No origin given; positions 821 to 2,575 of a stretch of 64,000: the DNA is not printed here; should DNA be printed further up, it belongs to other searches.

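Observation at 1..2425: Candidate polyprenyl-phospho-arabinose (DPA-like) donor module: DprE1 homolog coupled to a HAD-phosphatase::UbiA fusion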

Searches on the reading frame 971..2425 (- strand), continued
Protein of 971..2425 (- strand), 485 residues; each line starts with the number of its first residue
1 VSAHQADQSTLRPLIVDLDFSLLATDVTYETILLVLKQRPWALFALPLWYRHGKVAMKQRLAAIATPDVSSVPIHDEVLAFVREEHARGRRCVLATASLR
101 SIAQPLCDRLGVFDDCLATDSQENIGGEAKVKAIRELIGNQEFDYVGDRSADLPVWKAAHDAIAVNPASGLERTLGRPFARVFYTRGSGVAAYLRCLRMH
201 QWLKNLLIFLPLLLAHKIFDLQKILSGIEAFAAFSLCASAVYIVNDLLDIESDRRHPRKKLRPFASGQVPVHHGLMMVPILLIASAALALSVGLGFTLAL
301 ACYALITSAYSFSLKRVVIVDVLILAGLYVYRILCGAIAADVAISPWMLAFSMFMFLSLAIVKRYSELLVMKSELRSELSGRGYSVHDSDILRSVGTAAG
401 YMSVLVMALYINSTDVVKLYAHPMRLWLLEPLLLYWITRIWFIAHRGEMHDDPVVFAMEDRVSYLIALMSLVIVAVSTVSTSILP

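Call 12: find_related_loci(query=A1, collection=genome_contigs, flank=10000)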
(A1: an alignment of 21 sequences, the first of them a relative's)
Query A1 (485 aa) in genome_contigs; peptide patterns used: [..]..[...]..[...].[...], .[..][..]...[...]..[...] (x = any residue, [..] = any of these).
600 stretches matched a pattern (row limit reached: there are more); 593 encode a relative of the query (tblastn E <= 1e-3); the best 80 are kept; 80 distinct loci.
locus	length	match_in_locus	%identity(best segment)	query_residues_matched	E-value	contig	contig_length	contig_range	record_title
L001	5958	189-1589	51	12-478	1e-163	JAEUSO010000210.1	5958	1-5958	MAG: Candidatus Kapaibacterium sp. isolate new MAG-305 NODE_210_length_5958_cov_3.921612, whole genome shotgun sequence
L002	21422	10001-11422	51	1-464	2e-147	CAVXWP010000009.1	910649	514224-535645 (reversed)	MAG: Blastocatellia bacterium isolate MFD04944.bin.1.11 genome assembly, contig: contig_38415, whole genome shotgun sequ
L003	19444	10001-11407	47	8-473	2e-137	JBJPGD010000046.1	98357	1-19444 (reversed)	MAG: Methylophilaceae bacterium isolate bin_05_a k141_451115, whole genome shotgun sequence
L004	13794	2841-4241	44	17-480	8e-136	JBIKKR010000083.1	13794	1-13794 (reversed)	MAG: Bdellovibrionota bacterium isolate ME2014-08-05_3300044627_group5_bin128 Rohwer_bin1184_scaffold_4117_c1, whole gen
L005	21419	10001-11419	45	10-480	2e-134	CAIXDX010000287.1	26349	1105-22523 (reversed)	MAG: uncultured Methylococcaceae bacterium isolate MJ-2014-D3_bin-376 genome assembly, contig: bin-376:287/303, whole ge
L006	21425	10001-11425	46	5-478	5e-133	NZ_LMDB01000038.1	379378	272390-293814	Duganella sp. Root336D2 contig_8, whole genome shotgun sequence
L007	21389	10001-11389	46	12-474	4e-133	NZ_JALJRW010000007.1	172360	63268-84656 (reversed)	Stenotrophomonas sp. Ste86 NODE_7_length_172360_cov_25.2099172360, whole genome shotgun sequence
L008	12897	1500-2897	47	13-478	4e-132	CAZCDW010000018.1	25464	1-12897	MAG TPA_asm: uncultured Bifidobacterium sp. isolate SRP278252_co1_476 genome assembly, contig: NODE_3155_length_25464_co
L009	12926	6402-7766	47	8-463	8e-132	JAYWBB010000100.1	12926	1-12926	MAG: Nevskia sp. isolate GL93_UP_concoct_124 GL93_UP_concoct_124_99, whole genome shotgun sequence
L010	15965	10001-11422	47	4-477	1e-131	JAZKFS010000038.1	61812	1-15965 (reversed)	MAG: Bacteroidota bacterium isolate DC_RB_04_SPN110320-bin013 DCRB04SPN_B013_0_000000000038, whole genome shotgun sequen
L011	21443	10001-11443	40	7-482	3e-131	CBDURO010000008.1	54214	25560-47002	MAG TPA_asm: uncultured bacterium isolate SRR22302360_binner13_Refined_52 genome assembly, contig: ERZ25073602.65, whole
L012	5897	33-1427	45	8-479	3e-131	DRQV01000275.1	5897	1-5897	MAG TPA_asm: Thioploca sp. isolate HyVt-590 HyVt-590_k145_914596, whole genome shotgun sequence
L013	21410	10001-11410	45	1-467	2e-130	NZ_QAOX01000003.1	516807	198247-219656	Luteibacter sp. OK325 Ga0189704_103, whole genome shotgun sequence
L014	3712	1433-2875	43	1-478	6e-134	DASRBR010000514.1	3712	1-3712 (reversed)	MAG TPA_asm: Verrucomicrobiia bacterium isolate SMAG_U9932 k141_542889, whole genome shotgun sequence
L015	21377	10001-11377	44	13-468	4e-130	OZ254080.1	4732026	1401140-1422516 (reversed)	MAG: Pseudomonadales bacterium isolate 7f94601b-d47d-4f97-bff7-5e062582eddd genome assembly, chromosome: 1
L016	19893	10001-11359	47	13-463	4e-130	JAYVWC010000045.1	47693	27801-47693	MAG: Spongiibacteraceae bacterium isolate GL81_UP_metabat_51 GL81_UP_metabat_51_44, whole genome shotgun sequence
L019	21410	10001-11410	46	13-480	8e-129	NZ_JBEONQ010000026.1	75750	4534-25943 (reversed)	Undibacterium sp. GrIS 1.8 Ga0418728_026, whole genome shotgun sequence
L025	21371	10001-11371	45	9-463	9e-128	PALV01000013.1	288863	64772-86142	MAG: Gammaproteobacteria bacterium isolate SAT35 MHASMcontig_708517, whole genome shotgun sequence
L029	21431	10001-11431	46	10-480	3e-126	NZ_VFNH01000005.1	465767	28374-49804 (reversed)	Herbaspirillum sp. SJZ107 Ga0314257_105, whole genome shotgun sequence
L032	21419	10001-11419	43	12-482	7e-126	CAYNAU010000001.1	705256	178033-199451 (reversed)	MAG TPA_asm: uncultured Porticoccus sp. isolate SRP321284_co1_104 genome assembly, contig: NODE_1_length_705256_cov_495.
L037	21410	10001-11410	44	13-477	2e-124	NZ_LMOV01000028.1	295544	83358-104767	Acidovorax sp. Leaf160 contig_8, whole genome shotgun sequence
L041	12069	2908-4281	45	13-468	4e-124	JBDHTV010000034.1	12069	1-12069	MAG: Bdellovibrionales bacterium isolate AS-MESO-OLR.354 NODE_18228_length_12069_cov_9.941961, whole genome shotgun sequ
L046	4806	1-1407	44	14-480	9e-124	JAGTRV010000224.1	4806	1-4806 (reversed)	MAG: Proteobacteria bacterium isolate CTSoil_123 scaffold_20714, whole genome shotgun sequence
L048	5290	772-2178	47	13-480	6e-123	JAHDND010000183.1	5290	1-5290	MAG: Candidatus Thiosymbion sp. isolate R3-B40 k141_228390, whole genome shotgun sequence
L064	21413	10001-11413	46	12-477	3e-121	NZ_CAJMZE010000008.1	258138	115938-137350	Paraburkholderia sp. J41 8, whole genome shotgun sequence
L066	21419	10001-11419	44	10-480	5e-121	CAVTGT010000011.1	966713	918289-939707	MAG: uncultured Nitrospiraceae bacterium isolate MFD06229.bin.1.242 genome assembly, contig: contig_5024, whole genome s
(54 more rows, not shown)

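Call 18: find_encoding_contigs(protein=P0002, flank=10000, max_places=3)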
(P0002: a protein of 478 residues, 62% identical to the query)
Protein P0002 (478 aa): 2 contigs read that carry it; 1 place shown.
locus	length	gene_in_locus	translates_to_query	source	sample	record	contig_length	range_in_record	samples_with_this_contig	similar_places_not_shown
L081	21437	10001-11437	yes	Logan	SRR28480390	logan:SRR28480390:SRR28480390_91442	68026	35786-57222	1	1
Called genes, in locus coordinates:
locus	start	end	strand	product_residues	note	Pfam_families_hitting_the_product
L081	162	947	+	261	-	PF01346:FKBP_N, PF00254:FKBP_C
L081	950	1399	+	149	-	PF00581:Rhodanese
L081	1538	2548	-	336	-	PF00348:polyprenyl_synt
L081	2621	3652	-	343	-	PF01070:FMN_dh, PF00478:IMPDH (faint), PF01645:Glu_synthase (weak)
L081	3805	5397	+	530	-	PF01293:PEPCK_ATP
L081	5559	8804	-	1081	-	PF02012:BNR (faint), PF14870:PSII_BNR (faint), PF13088:BNR_2 (faint), PF15902:Sortilin-Vps10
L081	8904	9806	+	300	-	PF18962:Por_Secre_tail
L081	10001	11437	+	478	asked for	PF12710:HAD, PF01040:UbiA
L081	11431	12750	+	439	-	PF01565:FAD_binding_4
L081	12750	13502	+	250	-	PF00106:adh_short, PF13561:adh_short_C2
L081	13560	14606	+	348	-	PF00494:SQS_PSY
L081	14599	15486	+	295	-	PF00494:SQS_PSY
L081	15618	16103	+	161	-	PF01257:2Fe-2S_thioredx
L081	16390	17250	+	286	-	PF20216:DUF6576 (weak)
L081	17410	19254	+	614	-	PF03717:PBP_dimer, PF00905:Transpeptidase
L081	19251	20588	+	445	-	PF01547:SBP_bac_1, PF13531:SBP_bac_11 (faint), PF13416:SBP_bac_8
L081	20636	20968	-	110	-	-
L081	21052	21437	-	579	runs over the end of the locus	PF00672:HAMP, PF00989:PAS, PF00512:HisKA, PF02518:HATPase_c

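Call 19: find_encoding_contigs(protein=P0004, flank=10000, max_places=3)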
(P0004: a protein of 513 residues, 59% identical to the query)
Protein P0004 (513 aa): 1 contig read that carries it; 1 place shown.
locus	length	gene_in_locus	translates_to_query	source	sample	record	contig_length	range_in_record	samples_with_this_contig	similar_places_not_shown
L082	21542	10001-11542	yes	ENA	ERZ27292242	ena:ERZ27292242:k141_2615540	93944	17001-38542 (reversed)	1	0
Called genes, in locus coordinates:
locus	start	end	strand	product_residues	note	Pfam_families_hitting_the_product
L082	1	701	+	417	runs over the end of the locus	PF04107:GCS2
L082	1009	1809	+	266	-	PF01346:FKBP_N, PF00254:FKBP_C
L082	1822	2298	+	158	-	PF00581:Rhodanese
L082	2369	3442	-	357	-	PF00348:polyprenyl_synt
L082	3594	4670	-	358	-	PF01070:FMN_dh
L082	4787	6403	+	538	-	PF01293:PEPCK_ATP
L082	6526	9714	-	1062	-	PF02012:BNR (faint), PF15902:Sortilin-Vps10, PF13088:BNR_2 (weak), PF15902:Sortilin-Vps10 (weak)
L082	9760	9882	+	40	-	-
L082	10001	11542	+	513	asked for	PF00702:Hydrolase (weak), PF12710:HAD, PF01040:UbiA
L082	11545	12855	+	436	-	PF01565:FAD_binding_4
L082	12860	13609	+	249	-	PF00106:adh_short, PF13561:adh_short_C2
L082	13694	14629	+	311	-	PF00494:SQS_PSY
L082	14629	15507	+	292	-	PF00494:SQS_PSY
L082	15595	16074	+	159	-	PF01257:2Fe-2S_thioredx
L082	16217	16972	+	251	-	PF00355:Rieske, PF18962:Por_Secre_tail (weak)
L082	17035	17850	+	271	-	PF20216:DUF6576 (weak)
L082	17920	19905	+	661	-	PF03717:PBP_dimer, PF00905:Transpeptidase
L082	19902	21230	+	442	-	PF01547:SBP_bac_1, PF13416:SBP_bac_8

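Call 24: search_solved_structures(query=window:971-2425:-, max_evalue=0.001, show_alignments=1)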
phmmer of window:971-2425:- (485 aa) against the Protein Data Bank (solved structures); distinct sequences matched with E-value up to 0.001: 3.
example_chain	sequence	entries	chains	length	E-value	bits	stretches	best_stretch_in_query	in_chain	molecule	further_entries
8j8j_D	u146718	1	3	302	1.3e-30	110.1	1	190-475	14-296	Decaprenyl-phosphate phosphoribosyltransferase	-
8j8k_A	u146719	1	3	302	1.7e-20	76.7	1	190-475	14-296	Decaprenyl-phosphate phosphoribosyltransferase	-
6m31_A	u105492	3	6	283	2.7e-05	26.6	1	214-367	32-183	Digeranylgeranylglyceryl phosphate synthase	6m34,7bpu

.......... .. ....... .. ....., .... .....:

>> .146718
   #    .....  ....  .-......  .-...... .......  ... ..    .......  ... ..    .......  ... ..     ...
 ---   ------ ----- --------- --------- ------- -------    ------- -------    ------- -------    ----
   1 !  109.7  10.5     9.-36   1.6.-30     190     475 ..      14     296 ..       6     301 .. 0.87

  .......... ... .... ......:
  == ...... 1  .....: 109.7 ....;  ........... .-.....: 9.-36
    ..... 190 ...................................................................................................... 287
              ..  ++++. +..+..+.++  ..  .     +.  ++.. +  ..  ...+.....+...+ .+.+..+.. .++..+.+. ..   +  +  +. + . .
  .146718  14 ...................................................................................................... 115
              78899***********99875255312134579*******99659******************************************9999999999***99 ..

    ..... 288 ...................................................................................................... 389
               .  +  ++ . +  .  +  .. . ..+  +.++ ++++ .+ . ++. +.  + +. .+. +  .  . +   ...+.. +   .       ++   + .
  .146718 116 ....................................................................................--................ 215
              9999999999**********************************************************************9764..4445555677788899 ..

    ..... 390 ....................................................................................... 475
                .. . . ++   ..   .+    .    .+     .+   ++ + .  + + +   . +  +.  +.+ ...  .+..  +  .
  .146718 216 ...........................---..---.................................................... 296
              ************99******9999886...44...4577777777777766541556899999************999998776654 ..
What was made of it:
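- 992..1858 (-): UbiA-fold membrane phosphoribosyltransferase domain, residues about 190-478, carrying N245-D246-x-x-D249-x-x-x-D253. Best solved-structure match is M. tuberculosis Rv3806c (8j8j) at 110 bits; the next UbiA-family entry scores 27 bits (call 24).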

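Call 26: search_protein_families(library=ncbifam, proteins=[L081:11431-12747:+, L081:12750-13499:+, L082:11545-12852:+, L082:12860-13606:+, L081:13560-14603:+, L081:14599-15483:+], max_evalue=0.00001)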
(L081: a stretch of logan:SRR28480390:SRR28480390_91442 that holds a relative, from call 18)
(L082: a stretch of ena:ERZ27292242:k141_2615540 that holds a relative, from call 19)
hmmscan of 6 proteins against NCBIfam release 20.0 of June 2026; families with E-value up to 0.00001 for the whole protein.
L081:11431-12747:+ (439 aa): 5 families
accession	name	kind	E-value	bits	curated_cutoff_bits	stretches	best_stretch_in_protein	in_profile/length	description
NF053785.1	DcplphribOxDprE1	equivalog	7.4e-108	361.6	500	1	38-435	40-446/449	decaprenylphosphoryl-beta-D-ribose oxidase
TIGR01679.1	bact_FAD_ox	subfamily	1.3e-13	50.6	292.25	1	36-201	33-193/419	FAD-linked oxidoreductase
TIGR01678.1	FAD_lactone_ox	subfamily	5.5e-10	38.7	396.8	1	42-201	45-202/438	sugar 1,4-lactone oxidase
TIGR00387.1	glcD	equivalog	2.7e-08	33.1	567.9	1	39-180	25-163/413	glycolate oxidase subunit GlcD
NF049975.1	2HglutDHaseYdiJ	equivalog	7.8e-06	23.9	1350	1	62-156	105-200/1018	D-2-hydroxyglutarate dehydrogenase YdiJ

L081:12750-13499:+ (250 aa): 155 families (the best 25 are shown)
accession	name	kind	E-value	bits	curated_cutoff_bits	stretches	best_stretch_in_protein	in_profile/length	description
NF005489.0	PRK07102.1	equivalog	1.5e-79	267.1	267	1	4-250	3-243/243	SDR family oxidoreductase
NF053786.1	DcplherypntRedDprE2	equivalog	2.2e-46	158.5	250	1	4-249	10-251/252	decaprenylphospho-beta-D-erythro-pentofuranosid-2-ulose 2-reductase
NF004110.0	PRK05599.1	equivalog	1.5e-35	122.9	362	1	4-248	2-244/246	SDR family oxidoreductase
NF006099.0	PRK08251.1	equivalog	5.8e-32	110.9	253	1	2-248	4-249/250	SDR family oxidoreductase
NF005437.0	PRK07024.1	equivalog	1e-26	93.9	266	1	2-247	4-245/259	SDR family oxidoreductase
NF005559.1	PRK07231.1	subfamily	9.3e-23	81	215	1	5-199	7-196/249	glucose 1-dehydrogenase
NF038213.1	SDR_TniO_fam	equivalog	5.5e-21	75.1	300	1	5-191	5-194/249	SDR family oxidoreductase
NF004825.0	PRK06181.1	equivalog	6.7e-21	74.7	215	1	3-193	7-192/268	SDR family oxidoreductase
NF052558.1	MBtsdlDhBudC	equivalog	1.1e-20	74.3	270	1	5-200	6-193/250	meso-2,3-butanediol dehydrogenase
NF047420.2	EF_P_mod_YmfI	equivalog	3.7e-19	69.4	238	1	5-199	2-188/236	elongation factor P 5-aminopentanone reductase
NF006693.0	PRK09242.1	equivalog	2.2e-18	66.3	328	1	5-197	13-202/258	SDR family oxidoreductase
NF006070.0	PRK08213.1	subfamily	1.7e-17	63.8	279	1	6-196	16-206/259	gluconate 5-dehydrogenase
NF005672.0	PRK07454.1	equivalog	9.7e-17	61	234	1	3-193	7-192/241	SDR family oxidoreductase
NF006073.0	PRK08219.1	equivalog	1.3e-16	61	218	1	4-198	5-183/227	SDR family oxidoreductase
TIGR01830.1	3oxo_ACP_reduc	equivalog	1.5e-16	60.9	297.75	1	6-199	2-191/239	3-oxoacyl-[acyl-carrier-protein] reductase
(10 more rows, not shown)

L082:11545-12852:+ (436 aa): 7 families
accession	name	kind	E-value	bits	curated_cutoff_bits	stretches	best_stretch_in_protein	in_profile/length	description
NF053785.1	DcplphribOxDprE1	equivalog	2e-104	350.3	500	1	30-430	31-443/449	decaprenylphosphoryl-beta-D-ribose oxidase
TIGR01679.1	bact_FAD_ox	subfamily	6.7e-12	45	292.25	1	36-180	34-176/419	FAD-linked oxidoreductase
NF041226.1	BagK_FevA1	equivalog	6.9e-10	37.9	800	1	46-200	74-227/453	bagremycin/ferroverdin biosynthesis FAD-dependent oxygenase BagK/FevA1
TIGR01678.1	FAD_lactone_ox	subfamily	1e-09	37.9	396.8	1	36-177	40-179/438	sugar 1,4-lactone oxidase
NF041227.1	BagG_FevA2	exception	2.8e-09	36.1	850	1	45-183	78-214/455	bagremycin/ferroverdin biosynthesis FAD-dependent oxygenase BagG/FevA2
TIGR01677.1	pln_FAD_oxido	subfamily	4.8e-09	35.2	383.1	1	54-176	82-211/560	FAD-dependent oxidoreductase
TIGR00387.1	glcD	equivalog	1.8e-07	30.3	567.9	1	38-146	25-135/413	glycolate oxidase subunit GlcD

L082:12860-13606:+ (249 aa): 118 families (the best 25 are shown)
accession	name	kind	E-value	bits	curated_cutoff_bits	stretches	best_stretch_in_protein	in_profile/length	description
NF005489.0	PRK07102.1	equivalog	2e-78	263.4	267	1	4-248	3-242/243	SDR family oxidoreductase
NF053786.1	DcplherypntRedDprE2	equivalog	5.4e-44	150.7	250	1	2-248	8-251/252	decaprenylphospho-beta-D-erythro-pentofuranosid-2-ulose 2-reductase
NF004110.0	PRK05599.1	equivalog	2.6e-33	115.6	362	1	4-247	2-244/246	SDR family oxidoreductase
NF005437.0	PRK07024.1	equivalog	5.1e-28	98.2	266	1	3-247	5-246/259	SDR family oxidoreductase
NF006099.0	PRK08251.1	equivalog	1.3e-27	96.6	253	1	4-247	6-249/250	SDR family oxidoreductase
NF047420.2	EF_P_mod_YmfI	equivalog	1.3e-19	70.9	238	1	5-199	2-189/236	elongation factor P 5-aminopentanone reductase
NF004197.0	PRK05653.1-1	equivalog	1.6e-19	70.5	332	1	5-199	9-200/249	3-oxoacyl-ACP reductase FabG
TIGR01830.1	3oxo_ACP_reduc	equivalog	4.4e-19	69.1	297.75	1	7-199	3-192/239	3-oxoacyl-[acyl-carrier-protein] reductase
NF005878.0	PRK07825.1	subfamily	2.7e-17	63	287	1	4-245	11-246/278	short chain dehydrogenase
NF004199.0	PRK05653.1-4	equivalog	3.8e-17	62.7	301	1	6-196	9-196/247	3-oxoacyl-ACP reductase FabG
NF038213.1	SDR_TniO_fam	equivalog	1.1e-16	61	300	1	5-190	4-194/249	SDR family oxidoreductase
NF004765.0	PRK06101.1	equivalog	6.6e-16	58.2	406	1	3-247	2-234/241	SDR family oxidoreductase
NF009466.0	PRK12826.1-2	subfamily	7.1e-16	58.4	222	1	6-196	7-195/248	3-oxoacyl-ACP reductase FabG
NF005559.1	PRK07231.1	subfamily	9.9e-16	58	215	1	6-198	8-196/249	glucose 1-dehydrogenase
NF052558.1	MBtsdlDhBudC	equivalog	1.7e-15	57.3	270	1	5-199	6-193/250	meso-2,3-butanediol dehydrogenase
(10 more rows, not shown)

L081:13560-14603:+ (348 aa): 6 families
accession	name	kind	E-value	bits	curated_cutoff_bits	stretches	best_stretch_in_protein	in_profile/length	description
TIGR03464.1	HpnC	equivalog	4.5e-82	275.5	250.45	1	72-339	2-266/267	squalene synthase HpnC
TIGR03465.1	HpnD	equivalog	8.4e-35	120.1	278.6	1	77-338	7-264/267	presqualene diphosphate synthase HpnD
NF045686.1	PhytoSynCyanob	equivalog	9.6e-20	70.9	550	1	57-330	13-295/310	15-cis-phytoene synthase CrtB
NF045921.1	PhytnSynCrtBRhod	equivalog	3.6e-19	69.4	500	1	66-278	8-216/307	15-cis-phytoene synthase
NF042419.1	Phyto_syn_CrtB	equivalog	3.2e-16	59.8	480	1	79-269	18-218/306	15-cis-phytoene synthase CrtB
TIGR01559.1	squal_synth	equivalog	1.1e-06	28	286.75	0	169-267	126-229/337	squalene synthase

L081:14599-15483:+ (295 aa): 5 families
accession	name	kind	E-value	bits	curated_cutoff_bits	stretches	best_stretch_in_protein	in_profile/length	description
TIGR03465.1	HpnD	equivalog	2.6e-90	302.1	278.6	1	18-283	5-265/267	presqualene diphosphate synthase HpnD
NF045686.1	PhytoSynCyanob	equivalog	8.6e-60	202.4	550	1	20-278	33-299/310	15-cis-phytoene synthase CrtB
TIGR03464.1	HpnC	equivalog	1.2e-48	165.9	250.45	1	18-280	5-263/267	squalene synthase HpnC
NF045921.1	PhytnSynCrtBRhod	equivalog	3.3e-31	108.9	500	1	21-279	20-272/307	15-cis-phytoene synthase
NF042419.1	Phyto_syn_CrtB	equivalog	1.2e-30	107.2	480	1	32-280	28-280/306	15-cis-phytoene synthase CrtB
